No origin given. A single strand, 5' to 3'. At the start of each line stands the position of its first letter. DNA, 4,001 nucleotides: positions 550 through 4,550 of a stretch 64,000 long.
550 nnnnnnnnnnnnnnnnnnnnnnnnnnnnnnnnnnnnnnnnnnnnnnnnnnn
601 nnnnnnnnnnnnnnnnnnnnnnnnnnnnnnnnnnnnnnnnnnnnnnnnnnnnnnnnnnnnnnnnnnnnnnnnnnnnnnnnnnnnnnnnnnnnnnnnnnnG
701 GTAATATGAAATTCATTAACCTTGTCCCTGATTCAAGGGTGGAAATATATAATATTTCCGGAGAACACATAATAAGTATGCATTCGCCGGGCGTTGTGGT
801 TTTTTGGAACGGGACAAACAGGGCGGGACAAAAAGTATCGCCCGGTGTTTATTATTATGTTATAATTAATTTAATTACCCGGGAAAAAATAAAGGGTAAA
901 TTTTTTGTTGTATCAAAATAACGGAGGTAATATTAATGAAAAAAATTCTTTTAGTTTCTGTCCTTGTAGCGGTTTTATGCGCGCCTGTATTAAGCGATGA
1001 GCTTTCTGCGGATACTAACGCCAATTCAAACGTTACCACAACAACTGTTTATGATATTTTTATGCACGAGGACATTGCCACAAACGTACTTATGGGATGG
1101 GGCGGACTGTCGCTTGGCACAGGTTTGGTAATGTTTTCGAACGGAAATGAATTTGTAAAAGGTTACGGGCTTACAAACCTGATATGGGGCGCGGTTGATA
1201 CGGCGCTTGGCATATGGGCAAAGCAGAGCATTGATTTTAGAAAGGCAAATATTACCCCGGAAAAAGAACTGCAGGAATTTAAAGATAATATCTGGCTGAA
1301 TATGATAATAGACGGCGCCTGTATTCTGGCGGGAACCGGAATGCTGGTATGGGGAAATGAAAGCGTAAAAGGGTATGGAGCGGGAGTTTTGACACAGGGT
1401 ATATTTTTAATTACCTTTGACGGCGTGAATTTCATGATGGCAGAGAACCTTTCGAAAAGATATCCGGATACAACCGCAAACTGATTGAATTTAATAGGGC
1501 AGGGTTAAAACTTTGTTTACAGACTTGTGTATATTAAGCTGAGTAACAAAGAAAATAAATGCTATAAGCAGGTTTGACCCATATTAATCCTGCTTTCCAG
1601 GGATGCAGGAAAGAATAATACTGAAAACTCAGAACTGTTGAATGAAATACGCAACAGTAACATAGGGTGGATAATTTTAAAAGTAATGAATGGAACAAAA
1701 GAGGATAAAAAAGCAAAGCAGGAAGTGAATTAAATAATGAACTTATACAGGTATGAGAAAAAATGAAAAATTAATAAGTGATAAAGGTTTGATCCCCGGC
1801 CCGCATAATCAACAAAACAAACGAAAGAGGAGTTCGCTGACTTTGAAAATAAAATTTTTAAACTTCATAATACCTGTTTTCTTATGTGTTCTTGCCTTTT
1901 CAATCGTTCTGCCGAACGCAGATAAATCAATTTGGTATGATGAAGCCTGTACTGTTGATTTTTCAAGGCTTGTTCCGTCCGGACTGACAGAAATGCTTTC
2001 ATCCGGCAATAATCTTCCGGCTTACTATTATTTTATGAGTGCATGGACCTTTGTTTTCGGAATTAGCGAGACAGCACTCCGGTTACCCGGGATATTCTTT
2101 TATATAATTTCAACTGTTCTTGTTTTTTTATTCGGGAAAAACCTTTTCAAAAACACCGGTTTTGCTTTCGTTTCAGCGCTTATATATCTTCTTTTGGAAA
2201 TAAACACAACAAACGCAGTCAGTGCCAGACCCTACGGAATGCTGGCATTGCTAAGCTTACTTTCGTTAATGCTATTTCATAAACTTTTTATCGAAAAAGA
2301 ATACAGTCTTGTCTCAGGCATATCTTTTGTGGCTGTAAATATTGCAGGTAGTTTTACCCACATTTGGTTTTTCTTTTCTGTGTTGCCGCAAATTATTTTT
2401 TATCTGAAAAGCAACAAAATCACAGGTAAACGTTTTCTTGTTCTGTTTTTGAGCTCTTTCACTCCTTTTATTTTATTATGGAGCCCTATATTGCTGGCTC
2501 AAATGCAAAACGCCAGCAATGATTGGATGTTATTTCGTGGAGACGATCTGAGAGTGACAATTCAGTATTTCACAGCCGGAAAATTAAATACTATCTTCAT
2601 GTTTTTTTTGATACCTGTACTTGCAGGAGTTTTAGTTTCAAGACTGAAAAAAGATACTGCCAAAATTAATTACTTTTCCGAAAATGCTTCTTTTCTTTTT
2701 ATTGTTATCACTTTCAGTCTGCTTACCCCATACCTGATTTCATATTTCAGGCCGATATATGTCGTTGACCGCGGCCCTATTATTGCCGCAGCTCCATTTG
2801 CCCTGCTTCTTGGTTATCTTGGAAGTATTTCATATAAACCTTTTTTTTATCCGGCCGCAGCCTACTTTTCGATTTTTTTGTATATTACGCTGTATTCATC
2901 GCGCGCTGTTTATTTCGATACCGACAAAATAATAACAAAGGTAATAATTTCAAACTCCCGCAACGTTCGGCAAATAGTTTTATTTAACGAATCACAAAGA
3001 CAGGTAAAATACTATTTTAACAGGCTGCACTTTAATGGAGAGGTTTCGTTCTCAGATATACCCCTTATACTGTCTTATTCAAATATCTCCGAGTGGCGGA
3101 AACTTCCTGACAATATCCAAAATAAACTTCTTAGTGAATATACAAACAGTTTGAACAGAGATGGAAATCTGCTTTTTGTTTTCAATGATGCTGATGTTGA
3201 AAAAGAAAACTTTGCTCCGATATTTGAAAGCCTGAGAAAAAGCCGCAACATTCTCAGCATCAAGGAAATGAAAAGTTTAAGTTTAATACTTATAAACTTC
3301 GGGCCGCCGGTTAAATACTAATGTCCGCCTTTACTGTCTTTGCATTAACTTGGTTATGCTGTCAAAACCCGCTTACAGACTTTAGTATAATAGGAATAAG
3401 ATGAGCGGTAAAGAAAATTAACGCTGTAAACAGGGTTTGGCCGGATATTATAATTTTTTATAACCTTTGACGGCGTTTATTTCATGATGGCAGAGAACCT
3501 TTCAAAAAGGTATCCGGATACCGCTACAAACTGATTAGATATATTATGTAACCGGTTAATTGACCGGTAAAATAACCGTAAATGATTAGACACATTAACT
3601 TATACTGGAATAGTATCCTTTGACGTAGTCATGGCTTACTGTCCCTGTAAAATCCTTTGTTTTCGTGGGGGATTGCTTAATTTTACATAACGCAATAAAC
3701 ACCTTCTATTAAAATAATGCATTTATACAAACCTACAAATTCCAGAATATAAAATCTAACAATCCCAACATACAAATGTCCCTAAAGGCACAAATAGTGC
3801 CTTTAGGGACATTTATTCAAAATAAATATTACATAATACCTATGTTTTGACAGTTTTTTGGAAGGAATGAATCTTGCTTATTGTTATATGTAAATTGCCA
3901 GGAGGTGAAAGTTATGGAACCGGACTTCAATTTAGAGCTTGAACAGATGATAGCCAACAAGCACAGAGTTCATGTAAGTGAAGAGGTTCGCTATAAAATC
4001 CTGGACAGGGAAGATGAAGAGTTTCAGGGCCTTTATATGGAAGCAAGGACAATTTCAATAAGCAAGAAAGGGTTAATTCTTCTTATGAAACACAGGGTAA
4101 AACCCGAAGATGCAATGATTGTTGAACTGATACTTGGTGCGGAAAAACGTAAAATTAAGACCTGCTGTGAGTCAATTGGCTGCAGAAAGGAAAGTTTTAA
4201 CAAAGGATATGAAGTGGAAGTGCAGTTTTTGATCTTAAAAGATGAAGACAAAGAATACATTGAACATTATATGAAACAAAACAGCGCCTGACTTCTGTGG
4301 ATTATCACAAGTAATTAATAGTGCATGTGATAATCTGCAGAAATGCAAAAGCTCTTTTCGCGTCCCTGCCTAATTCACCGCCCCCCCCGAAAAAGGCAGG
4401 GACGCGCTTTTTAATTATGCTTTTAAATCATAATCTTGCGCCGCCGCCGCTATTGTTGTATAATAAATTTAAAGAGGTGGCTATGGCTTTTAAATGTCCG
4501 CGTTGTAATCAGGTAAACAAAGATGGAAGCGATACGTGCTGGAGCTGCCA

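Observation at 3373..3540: Remnant duplication flanking the GT-C membrane-protein gene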

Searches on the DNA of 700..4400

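Call 19: search_rna_families(source=window, start=700, end=4400, threshold=evalue, max_evalue=1)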
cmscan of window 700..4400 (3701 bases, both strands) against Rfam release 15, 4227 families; matches with E-value up to 1: 4.
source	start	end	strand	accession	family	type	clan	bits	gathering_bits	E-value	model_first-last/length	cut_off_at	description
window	3772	3816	-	RF03800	mir-4477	Gene; miRNA;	-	32.6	74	0.0012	18-64/81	no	mir-4477 microRNA precursor family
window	3768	3825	-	RF03975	mir-5881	Gene; miRNA;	-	30.6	87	0.00014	1-67/67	no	mir-5881 microRNA precursor family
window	3772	3816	+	RF03800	mir-4477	Gene; miRNA;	-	29.9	74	0.0059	18-64/81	no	mir-4477 microRNA precursor family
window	3769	3817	+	RF03975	mir-5881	Gene; miRNA;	-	24.6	87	0.013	1-67/67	no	mir-5881 microRNA precursor family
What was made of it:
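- There is no Rfam match (call 19).
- Tried and rejected: The only hits are sub-threshold miRNA-family matches on the 3774-3814 palindrome (call 19).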
